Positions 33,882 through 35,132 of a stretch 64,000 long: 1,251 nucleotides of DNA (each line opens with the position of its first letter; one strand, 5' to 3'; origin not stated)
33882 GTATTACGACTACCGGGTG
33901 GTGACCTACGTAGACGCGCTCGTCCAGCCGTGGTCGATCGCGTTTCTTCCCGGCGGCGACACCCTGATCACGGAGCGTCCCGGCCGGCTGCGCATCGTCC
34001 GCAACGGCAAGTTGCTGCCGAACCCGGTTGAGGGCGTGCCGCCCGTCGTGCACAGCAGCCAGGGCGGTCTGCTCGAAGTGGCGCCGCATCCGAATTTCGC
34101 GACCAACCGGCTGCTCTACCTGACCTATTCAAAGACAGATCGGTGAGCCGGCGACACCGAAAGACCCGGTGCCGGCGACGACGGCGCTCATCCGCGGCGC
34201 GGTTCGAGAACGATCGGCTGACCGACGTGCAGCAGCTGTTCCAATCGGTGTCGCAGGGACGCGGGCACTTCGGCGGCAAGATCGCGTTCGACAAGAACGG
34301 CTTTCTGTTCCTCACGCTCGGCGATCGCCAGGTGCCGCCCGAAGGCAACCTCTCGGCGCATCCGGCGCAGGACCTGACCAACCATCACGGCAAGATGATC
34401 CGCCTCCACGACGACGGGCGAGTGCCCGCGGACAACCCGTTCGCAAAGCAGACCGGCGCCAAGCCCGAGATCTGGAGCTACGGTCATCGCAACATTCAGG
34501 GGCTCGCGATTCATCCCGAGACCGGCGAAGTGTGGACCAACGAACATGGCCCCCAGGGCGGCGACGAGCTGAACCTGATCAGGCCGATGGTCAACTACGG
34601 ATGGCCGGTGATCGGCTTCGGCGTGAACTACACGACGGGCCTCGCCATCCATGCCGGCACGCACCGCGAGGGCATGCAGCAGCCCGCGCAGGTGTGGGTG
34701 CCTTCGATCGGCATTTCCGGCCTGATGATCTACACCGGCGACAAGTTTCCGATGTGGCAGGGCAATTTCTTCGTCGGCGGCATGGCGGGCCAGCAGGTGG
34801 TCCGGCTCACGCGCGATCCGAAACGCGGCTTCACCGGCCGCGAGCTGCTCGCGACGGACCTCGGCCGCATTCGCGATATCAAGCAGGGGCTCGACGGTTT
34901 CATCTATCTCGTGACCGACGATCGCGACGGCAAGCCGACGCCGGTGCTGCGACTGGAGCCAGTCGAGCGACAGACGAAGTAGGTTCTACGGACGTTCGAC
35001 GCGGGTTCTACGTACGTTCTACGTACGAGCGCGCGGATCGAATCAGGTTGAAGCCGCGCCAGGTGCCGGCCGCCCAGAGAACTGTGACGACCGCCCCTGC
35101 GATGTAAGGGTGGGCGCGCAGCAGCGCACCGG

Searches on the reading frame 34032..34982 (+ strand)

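Call 71: search_protein_families(library=pfam, proteins=[window:34032-34982:+], max_evalue=0.001)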
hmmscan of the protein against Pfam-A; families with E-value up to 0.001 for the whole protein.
window:34032-34982:+ (316 aa): 1 family
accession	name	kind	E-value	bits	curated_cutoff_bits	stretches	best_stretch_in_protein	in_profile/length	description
PF07995.17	GSDH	-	1.8e-93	313.9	25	1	53-301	84-329/332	Glucose / Sorbosone dehydrogenase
